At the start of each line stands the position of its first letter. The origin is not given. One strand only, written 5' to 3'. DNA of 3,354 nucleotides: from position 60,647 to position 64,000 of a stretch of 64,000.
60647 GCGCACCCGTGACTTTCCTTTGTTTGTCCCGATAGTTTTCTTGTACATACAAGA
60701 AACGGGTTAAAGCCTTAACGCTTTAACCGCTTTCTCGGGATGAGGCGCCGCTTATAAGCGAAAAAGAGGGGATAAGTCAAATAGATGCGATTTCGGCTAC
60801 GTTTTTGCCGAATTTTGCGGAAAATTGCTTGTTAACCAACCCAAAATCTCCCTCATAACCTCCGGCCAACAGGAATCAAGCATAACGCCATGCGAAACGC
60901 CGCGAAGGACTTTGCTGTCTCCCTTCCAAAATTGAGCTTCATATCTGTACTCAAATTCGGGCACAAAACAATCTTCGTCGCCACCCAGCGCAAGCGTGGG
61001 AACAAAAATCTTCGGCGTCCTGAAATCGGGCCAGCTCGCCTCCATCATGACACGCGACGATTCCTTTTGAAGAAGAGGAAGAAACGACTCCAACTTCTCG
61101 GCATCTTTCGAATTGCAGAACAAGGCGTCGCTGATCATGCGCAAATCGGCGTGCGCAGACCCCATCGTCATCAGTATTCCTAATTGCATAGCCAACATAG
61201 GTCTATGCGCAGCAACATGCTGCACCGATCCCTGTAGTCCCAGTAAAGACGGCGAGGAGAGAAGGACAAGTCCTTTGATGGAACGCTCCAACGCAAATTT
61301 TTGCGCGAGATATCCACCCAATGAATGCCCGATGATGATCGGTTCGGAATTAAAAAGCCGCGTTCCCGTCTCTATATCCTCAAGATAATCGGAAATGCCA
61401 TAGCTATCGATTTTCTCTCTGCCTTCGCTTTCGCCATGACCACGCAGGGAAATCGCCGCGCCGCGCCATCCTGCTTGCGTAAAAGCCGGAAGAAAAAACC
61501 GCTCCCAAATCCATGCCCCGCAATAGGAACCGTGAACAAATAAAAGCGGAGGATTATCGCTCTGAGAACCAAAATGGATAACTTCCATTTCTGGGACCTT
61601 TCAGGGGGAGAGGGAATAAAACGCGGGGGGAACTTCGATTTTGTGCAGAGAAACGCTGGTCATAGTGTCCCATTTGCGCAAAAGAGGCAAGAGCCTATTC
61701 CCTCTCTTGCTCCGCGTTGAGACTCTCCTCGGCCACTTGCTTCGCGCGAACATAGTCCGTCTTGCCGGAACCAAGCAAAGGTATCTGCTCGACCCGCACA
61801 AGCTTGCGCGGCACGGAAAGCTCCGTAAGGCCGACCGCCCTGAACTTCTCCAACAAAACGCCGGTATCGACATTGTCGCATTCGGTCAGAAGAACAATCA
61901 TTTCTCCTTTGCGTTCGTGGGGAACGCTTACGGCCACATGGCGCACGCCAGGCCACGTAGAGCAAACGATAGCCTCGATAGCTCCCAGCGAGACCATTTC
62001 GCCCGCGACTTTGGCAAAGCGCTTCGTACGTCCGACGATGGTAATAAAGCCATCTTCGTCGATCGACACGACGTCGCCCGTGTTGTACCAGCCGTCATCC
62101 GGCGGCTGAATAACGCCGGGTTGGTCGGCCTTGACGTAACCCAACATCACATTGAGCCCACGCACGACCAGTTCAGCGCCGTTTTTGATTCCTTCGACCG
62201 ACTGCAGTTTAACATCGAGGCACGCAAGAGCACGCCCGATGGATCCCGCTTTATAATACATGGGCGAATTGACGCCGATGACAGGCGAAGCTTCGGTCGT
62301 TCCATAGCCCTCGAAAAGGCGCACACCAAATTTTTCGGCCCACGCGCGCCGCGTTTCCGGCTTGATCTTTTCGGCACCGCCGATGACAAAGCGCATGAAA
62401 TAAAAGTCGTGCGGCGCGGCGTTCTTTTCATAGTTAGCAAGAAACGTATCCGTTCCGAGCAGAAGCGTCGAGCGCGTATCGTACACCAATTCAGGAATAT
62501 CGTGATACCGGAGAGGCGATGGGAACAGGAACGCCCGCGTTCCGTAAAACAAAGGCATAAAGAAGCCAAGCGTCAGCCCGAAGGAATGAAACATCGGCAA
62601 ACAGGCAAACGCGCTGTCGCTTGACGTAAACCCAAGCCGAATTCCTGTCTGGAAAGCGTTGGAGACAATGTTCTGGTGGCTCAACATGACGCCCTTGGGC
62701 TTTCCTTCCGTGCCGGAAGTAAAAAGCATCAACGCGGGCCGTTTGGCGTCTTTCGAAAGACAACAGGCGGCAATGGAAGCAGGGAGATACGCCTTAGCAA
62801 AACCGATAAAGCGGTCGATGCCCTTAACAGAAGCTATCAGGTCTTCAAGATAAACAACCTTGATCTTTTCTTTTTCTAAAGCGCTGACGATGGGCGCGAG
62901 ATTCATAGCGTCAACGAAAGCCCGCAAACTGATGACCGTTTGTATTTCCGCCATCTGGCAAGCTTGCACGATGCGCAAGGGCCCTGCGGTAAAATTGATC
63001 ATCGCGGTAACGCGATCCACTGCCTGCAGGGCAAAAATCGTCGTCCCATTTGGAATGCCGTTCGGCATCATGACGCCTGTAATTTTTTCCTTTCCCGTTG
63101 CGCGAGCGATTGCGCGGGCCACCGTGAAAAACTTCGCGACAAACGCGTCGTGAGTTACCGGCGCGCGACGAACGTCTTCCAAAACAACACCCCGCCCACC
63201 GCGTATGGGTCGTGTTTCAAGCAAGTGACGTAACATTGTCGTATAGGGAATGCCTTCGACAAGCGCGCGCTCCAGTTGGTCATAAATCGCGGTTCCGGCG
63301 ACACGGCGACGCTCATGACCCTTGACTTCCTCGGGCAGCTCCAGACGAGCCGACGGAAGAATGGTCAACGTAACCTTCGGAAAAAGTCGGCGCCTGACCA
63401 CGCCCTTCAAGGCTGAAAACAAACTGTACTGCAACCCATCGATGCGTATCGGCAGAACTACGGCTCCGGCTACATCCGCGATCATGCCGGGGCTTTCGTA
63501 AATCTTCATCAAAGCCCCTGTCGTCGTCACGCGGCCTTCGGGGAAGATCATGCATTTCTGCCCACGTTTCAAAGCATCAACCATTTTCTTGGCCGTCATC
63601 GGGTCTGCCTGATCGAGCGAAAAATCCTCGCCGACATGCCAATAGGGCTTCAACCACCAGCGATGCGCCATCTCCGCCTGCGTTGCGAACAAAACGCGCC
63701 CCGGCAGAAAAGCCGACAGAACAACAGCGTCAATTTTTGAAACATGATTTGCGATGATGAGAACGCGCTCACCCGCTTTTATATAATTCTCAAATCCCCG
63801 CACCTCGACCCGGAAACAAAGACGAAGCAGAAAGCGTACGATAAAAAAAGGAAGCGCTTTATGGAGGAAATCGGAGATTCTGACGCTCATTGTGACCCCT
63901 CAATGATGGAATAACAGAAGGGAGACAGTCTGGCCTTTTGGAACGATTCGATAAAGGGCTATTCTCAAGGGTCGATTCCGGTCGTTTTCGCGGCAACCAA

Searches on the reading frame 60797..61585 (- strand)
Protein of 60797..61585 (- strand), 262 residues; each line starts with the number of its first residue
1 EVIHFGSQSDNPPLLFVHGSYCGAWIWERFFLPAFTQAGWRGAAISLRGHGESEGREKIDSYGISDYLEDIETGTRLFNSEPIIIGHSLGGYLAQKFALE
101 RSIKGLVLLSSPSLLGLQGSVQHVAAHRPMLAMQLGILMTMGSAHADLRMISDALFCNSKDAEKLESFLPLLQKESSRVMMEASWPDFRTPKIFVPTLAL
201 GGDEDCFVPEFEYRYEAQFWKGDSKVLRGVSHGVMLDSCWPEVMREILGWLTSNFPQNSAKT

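Call 95: search_protein_families(library=pfam, proteins=[window:60797-61585:-], max_evalue=0.00001)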
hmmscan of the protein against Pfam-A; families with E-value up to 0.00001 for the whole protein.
window:60797-61585:- (262 aa): 3 families
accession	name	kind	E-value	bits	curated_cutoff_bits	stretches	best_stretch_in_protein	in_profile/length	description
PF12697.13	Abhydrolase_6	-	4.9e-20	73.6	26.3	1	14-237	1-209/217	Alpha/beta hydrolase family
PF00561.26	Abhydrolase_1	-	1.1e-19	71.5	25.8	1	12-111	1-102/245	alpha/beta hydrolase fold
PF12146.15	Hydrolase_4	-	1.2e-11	44.8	27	1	15-125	8-118/239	Serine aminopeptidase, S33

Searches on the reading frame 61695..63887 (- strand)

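Call 95: search_protein_families(library=pfam, proteins=[window:61695-63887:-], max_evalue=0.00001)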
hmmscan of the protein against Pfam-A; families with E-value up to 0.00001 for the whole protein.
window:61695-63887:- (730 aa): 2 families
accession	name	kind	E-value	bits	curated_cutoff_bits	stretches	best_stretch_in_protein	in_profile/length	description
PF00501.34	AMP-binding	-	5.4e-48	164.1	29.9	1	247-584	25-383/384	AMP-binding enzyme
PF01553.26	Acyltransferase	-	3.5e-17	62.9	23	1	26-149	1-131/132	Acyltransferase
